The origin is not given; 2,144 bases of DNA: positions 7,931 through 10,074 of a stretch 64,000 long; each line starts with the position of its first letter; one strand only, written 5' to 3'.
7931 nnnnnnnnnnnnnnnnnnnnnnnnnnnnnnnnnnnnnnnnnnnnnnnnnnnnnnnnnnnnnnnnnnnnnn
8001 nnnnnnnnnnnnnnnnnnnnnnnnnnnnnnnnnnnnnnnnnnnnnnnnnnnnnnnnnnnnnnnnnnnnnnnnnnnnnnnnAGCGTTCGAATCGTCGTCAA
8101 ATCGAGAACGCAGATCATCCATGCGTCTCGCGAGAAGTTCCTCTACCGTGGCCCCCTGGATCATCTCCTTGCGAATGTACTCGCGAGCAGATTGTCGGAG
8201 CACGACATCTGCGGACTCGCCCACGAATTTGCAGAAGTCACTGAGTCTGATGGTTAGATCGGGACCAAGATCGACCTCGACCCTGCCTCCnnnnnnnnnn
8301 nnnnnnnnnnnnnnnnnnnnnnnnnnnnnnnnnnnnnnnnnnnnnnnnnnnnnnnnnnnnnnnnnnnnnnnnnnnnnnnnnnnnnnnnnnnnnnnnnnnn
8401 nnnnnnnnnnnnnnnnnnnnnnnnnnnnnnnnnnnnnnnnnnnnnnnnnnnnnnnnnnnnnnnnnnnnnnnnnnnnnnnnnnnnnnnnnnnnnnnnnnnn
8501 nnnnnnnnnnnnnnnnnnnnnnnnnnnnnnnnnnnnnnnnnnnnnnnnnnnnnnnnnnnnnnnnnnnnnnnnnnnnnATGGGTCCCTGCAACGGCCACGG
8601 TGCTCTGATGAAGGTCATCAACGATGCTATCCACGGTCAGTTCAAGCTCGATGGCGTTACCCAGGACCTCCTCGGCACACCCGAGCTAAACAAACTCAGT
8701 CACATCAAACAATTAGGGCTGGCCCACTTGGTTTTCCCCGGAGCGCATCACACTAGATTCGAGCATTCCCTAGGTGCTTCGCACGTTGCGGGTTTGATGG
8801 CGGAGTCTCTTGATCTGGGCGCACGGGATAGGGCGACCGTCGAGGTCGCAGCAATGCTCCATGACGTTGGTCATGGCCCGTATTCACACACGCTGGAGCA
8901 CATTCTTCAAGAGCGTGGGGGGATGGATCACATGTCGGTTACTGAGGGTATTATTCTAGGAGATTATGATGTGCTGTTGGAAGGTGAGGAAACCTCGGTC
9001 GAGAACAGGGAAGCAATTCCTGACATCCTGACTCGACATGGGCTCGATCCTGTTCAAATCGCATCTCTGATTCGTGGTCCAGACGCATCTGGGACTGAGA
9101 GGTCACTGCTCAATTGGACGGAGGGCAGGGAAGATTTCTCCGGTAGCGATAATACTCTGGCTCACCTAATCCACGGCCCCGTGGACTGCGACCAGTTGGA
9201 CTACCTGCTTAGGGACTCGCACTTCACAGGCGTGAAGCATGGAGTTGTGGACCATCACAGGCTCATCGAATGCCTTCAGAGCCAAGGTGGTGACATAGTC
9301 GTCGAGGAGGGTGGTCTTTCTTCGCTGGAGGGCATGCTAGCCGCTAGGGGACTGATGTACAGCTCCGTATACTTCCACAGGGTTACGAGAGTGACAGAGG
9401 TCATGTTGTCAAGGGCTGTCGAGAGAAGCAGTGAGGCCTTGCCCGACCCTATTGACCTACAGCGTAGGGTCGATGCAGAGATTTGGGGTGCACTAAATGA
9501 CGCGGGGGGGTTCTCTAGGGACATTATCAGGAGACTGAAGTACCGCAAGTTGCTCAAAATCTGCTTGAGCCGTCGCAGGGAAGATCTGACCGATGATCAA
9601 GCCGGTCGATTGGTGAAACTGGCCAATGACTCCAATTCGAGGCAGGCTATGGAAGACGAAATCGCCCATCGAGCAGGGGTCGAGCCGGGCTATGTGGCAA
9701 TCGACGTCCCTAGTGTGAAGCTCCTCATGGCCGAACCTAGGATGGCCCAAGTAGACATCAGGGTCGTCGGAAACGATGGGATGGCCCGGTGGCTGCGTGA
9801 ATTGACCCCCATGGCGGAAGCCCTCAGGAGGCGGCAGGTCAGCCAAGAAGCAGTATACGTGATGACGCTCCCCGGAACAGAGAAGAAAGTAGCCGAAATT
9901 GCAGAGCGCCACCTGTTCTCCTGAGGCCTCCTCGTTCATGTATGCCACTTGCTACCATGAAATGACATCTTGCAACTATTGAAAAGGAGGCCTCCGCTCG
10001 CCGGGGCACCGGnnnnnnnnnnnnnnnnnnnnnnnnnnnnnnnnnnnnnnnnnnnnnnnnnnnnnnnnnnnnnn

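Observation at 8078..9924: Divergent RHH regulator / HD phosphohydrolase pair with a nested-palindrome operator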

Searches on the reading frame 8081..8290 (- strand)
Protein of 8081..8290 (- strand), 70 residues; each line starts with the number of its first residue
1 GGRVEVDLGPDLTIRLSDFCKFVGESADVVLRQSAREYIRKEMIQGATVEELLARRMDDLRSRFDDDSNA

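Call 21: search_protein_families(library=pfam, proteins=[window:8081-8290:-], max_evalue=10)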
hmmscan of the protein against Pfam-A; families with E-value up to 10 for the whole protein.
seq(70 aa): 0 families

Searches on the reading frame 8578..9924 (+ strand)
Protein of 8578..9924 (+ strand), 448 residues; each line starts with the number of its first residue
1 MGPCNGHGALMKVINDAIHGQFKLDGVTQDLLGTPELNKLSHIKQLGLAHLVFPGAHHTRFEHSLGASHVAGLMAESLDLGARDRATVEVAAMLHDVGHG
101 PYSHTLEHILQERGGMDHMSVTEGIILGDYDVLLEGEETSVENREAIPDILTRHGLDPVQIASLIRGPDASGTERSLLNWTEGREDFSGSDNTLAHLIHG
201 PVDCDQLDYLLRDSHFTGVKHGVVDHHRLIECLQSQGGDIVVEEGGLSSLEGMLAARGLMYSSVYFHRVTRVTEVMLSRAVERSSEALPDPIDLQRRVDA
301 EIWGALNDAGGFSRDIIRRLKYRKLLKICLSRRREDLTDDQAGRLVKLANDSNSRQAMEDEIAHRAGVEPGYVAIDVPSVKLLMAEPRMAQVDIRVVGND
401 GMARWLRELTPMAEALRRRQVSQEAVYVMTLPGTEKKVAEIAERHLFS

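Call 3: search_protein_families(library=pfam, proteins=[window:8578-9924:+], max_evalue=0.1)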
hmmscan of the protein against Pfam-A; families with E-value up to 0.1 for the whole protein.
window:8578-9924:+ (448 aa): 2 families
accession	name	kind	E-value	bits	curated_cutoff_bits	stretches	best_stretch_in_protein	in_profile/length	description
PF19276.4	HD_assoc_2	-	3.1e-39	135.2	23.1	1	224-446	1-211/222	HD associated region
PF01966.28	HD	-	5.9e-10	39.9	22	1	60-125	1-65/116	HD domain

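Call 6: search_protein_families(library=ncbifam, proteins=[window:8578-9924:+], max_evalue=0.1)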
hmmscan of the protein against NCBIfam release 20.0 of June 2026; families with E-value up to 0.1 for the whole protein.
window:8578-9924:+ (448 aa): 12 families
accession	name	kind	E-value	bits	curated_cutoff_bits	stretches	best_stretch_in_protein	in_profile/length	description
NF002328.0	PRK01286.1-3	equivalog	2.4e-06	26.8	467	1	31-120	48-136/404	deoxyguanosinetriphosphate triphosphohydrolase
NF002829.0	PRK03007.1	equivalog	3.9e-06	26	385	1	58-112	65-116/425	deoxyguanosinetriphosphate triphosphohydrolase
NF002327.0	PRK01286.1-2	equivalog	2.5e-05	23.5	393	1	57-118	73-133/345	deoxyguanosinetriphosphate triphosphohydrolase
NF002330.0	PRK01286.1-5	equivalog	3.1e-05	23.3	511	1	5-112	11-111/384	deoxyguanosinetriphosphate triphosphohydrolase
TIGR01353.1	dGTP_triPase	subfamily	0.00021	21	152.35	1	56-112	35-99/389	dGTP triphosphohydrolase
NF002326.0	PRK01286.1-1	equivalog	0.00032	20.1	390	1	57-118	66-128/379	deoxyguanosinetriphosphate triphosphohydrolase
NF002329.0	PRK01286.1-4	equivalog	0.00043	19.6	494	1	55-112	69-124/342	deoxyguanosinetriphosphate triphosphohydrolase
TIGR00277.1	HDIG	domain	0.0018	18.1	27.6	1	61-100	6-42/84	HDIG domain-containing metalloprotein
TIGR00295.1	TIGR00295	hypoth_equivalog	0.021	14.6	172.35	0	61-116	15-71/164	TIGR00295 family protein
NF041026.1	antiphage_dGTPase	exception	0.059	12.5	400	1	57-112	50-117/425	anti-phage deoxyguanosine triphosphatase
NF045665.1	NTPtran_DVU1551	equivalog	0.073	12.1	315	0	58-105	216-265/359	DVU_1551 family NTP transferase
TIGR03319.1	RNase_Y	equivalog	0.087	11.3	454.35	0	61-100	331-367/514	ribonuclease Y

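Call 7: search_protein_families(library=padloc, proteins=[window:8578-9924:+], max_evalue=0.1)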
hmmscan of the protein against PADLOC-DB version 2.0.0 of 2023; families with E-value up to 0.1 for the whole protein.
window:8578-9924:+ (448 aa): 1 family
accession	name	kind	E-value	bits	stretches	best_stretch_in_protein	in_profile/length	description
PDLC02374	dGTPase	-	7.7e-08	30.1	1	57-112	72-124/395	-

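Call 8: search_solved_structures(query=window:8578-9924:+, max_evalue=0.01)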
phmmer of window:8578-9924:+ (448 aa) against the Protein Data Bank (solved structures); distinct sequences matched with E-value up to 0.01: 31.
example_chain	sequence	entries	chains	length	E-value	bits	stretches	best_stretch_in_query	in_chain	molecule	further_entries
2hek_A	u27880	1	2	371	2e-42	149.1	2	11-127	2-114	Hypothetical protein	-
2q14_A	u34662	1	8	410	3.6e-36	128.5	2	12-118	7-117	Phosphohydrolase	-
2o6i_A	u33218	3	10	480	1.7e-33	119.7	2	11-158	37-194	HD domain protein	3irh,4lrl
6tx0_A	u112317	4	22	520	1.8e-28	103.1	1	7-284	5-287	Deoxynucleoside triphosphate triphosphohydrolase SAMHD1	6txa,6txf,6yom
5ao1_A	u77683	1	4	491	2.1e-28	102.9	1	8-284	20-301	DEOXYNUCLEOSIDE TRIPHOSPHATE TRIPHOSPHOHYDROLASE SAMHD1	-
6txc_A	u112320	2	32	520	2.5e-28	102.7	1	7-284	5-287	Deoxynucleoside triphosphate triphosphohydrolase SAMHD1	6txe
4q7h_A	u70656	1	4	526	2.6e-28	102.6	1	7-284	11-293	Deoxynucleoside triphosphate triphosphohydrolase SAMHD1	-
5ao3_A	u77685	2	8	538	2.7e-28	102.6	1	6-284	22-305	DEOXYNUCLEOSIDE TRIPHOSPHATE TRIPHOSPHOHYDROLASE SAMHD1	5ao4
4mz7_A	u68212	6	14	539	2.8e-28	102.5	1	7-283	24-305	Deoxynucleoside triphosphate triphosphohydrolase SAMHD1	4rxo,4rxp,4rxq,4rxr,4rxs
5ao0_A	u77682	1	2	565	3.1e-28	102.4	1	7-284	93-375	DEOXYNUCLEOSIDE TRIPHOSPHATE TRIPHOSPHOHYDROLASE SAMHD1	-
4bzc_A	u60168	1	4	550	3.6e-28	102.2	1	9-283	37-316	DEOXYNUCLEOSIDE TRIPHOSPHATE TRIPHOSPHOHYDROLASE SAMHD1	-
7ujn_A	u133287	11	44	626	4.2e-28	101.9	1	7-284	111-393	Deoxynucleoside triphosphate triphosphohydrolase SAMHD1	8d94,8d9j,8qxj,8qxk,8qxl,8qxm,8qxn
8gb1_A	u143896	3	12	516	5.4e-28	101.6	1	11-283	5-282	Deoxynucleoside triphosphate triphosphohydrolase SAMHD1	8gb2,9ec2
5ao2_A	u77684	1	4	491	1.4e-27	100.2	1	8-284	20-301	DEOXYNUCLEOSIDE TRIPHOSPHATE TRIPHOSPHOHYDROLASE SAMHD1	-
6u6z_A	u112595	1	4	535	1.6e-27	100.1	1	10-284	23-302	Deoxynucleoside triphosphate triphosphohydrolase SAMHD1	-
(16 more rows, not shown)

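Call 11: find_homologous_proteins(query=window:8608-9924:+, max_evalue=1e-20)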
Query window:8608-9924:+ (438 aa): 2506 proteins with E <= 1e-20 among 8000 candidates; the best 120 are listed.
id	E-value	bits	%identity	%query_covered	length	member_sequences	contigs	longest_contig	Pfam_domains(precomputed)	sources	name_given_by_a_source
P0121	7.1e-287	969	100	100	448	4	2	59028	PF01966.29,PF19276.5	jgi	-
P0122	2.6e-255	865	88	100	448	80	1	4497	PF01966.29,PF19276.5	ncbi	-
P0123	1.2e-254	863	88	100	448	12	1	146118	PF01966.29,PF19276.5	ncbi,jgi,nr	ncbi:MAG: metal-dependent phosphohydrolase [Euryarchaeota archaeon]|nr:metal-dependent phosphohydrol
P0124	4.6e-232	789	78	100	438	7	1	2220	PF01966.29,PF19276.5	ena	-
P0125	4.7e-231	785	78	100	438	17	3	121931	PF01966.29,PF19276.5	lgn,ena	-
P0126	8.9e-231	785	78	100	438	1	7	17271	PF01966.29,PF19276.5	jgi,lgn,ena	-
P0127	1.4e-230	784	78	100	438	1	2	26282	PF01966.29,PF19276.5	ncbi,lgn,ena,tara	tara:strand:+ start:581 stop:1897 length:1317 start_codon:yes stop_codon:yes gene_type:complete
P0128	3.2e-230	783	77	100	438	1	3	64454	PF01966.29,PF19276.5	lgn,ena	-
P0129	8.3e-230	781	77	100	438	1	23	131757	PF01966.29,PF19276.5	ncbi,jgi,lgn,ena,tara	tara:strand:- start:620 stop:1936 length:1317 start_codon:yes stop_codon:yes gene_type:complete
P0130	8.6e-230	781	77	100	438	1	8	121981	PF01966.29,PF19276.5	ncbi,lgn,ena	-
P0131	9.0e-230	781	77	100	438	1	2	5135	PF01966.29,PF19276.5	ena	-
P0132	9.6e-230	781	77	100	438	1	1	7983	PF01966.29,PF19276.5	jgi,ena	-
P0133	1.6e-229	780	77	100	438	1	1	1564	PF01966.29,PF19276.5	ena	-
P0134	1.9e-229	780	77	100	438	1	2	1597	PF01966.29,PF19276.5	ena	-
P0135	2.7e-229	780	77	100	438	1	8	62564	PF01966.29,PF19276.5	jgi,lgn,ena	-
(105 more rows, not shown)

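Call 14: find_related_loci(query=A1, collection=genome_contigs, flank=4000)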
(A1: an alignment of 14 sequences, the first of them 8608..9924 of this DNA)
Query A1 (438 aa) in genome_contigs; peptide patterns used: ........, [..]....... (x = any residue, [..] = any of these).
600 stretches matched a pattern (row limit reached: there are more); 489 encode a relative of the query (tblastn E <= 1e-3); the best 80 are kept; 80 distinct loci.
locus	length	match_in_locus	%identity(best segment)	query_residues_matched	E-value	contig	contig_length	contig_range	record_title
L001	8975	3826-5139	88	1-438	0e+0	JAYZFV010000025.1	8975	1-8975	MAG: Thermoplasmatota archaeon isolate XB_MAG174 DB_MAG174_0025, whole genome shotgun sequence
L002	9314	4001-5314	88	1-438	0e+0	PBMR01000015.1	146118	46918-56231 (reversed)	MAG: Methanobacteriota archaeon isolate SP208 MHASMcontig_602111, whole genome shotgun sequence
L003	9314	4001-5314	86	1-438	0e+0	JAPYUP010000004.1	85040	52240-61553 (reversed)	MAG: Candidatus Thalassarchaeaceae archaeon isolate PW8.metabat2.180 PW8_266_length_85040_cov_22.656810, whole genome sh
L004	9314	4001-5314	76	1-438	0e+0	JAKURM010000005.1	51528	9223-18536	MAG: Candidatus Thalassarchaeum sp. isolate ALOHA_A2.5_55 A2.5-MGIIb-O3-3_5, whole genome shotgun sequence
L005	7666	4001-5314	77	1-438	0e+0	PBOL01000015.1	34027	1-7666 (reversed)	MAG: Methanobacteriota archaeon isolate RS392 6834, whole genome shotgun sequence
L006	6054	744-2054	77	1-437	0e+0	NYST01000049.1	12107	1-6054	MAG: Methanobacteriota archaeon isolate CPC89 MHASMcontig_492066, whole genome shotgun sequence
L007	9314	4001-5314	76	1-438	0e+0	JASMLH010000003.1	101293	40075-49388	MAG: Candidatus Thalassarchaeaceae archaeon isolate Arabian9_MAG_35 NODE_3_length_101293_cov_4.758931, whole genome shot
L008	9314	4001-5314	76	1-438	0e+0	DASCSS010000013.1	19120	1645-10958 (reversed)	MAG TPA_asm: Candidatus Thalassarchaeaceae archaeon isolate Ts_MAG_34 c_000000254393, whole genome shotgun sequence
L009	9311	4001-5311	76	1-437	0e+0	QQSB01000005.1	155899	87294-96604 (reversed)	MAG: Candidatus Poseidoniales archaeon isolate bin_195 U_43193-5, whole genome shotgun sequence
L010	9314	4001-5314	75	1-438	0e+0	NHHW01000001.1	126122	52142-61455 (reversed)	MAG: Euryarchaeota archaeon TMED173 78623, whole genome shotgun sequence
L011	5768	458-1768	76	1-437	0e+0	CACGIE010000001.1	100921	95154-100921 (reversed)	uncultured Candidatus Poseidoniales archaeon isolate AG-422-I18 genome assembly, contig: AG-422-I18_NODE_1, whole genome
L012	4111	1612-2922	76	1-437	0e+0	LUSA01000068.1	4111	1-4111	MAG: Marine group II euryarchaeote REDSEA-S43_B8 scaffold68, whole genome shotgun sequence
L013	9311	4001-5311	76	1-437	0e+0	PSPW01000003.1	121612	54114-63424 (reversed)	MAG: Methanobacteriota archaeon isolate Guaymas_23 scaffold_77, whole genome shotgun sequence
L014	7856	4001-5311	76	1-437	0e+0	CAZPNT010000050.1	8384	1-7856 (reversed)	MAG TPA_asm: uncultured Candidatus Poseidoniales archaeon isolate ERP001736_co3_250 genome assembly, contig: NODE_5827_l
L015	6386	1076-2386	76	1-437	0e+0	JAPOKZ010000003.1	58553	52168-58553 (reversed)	MAG: Methanobacteriota archaeon isolate bin103 k141_2571642_length_58553_cov_34.9930, whole genome shotgun sequence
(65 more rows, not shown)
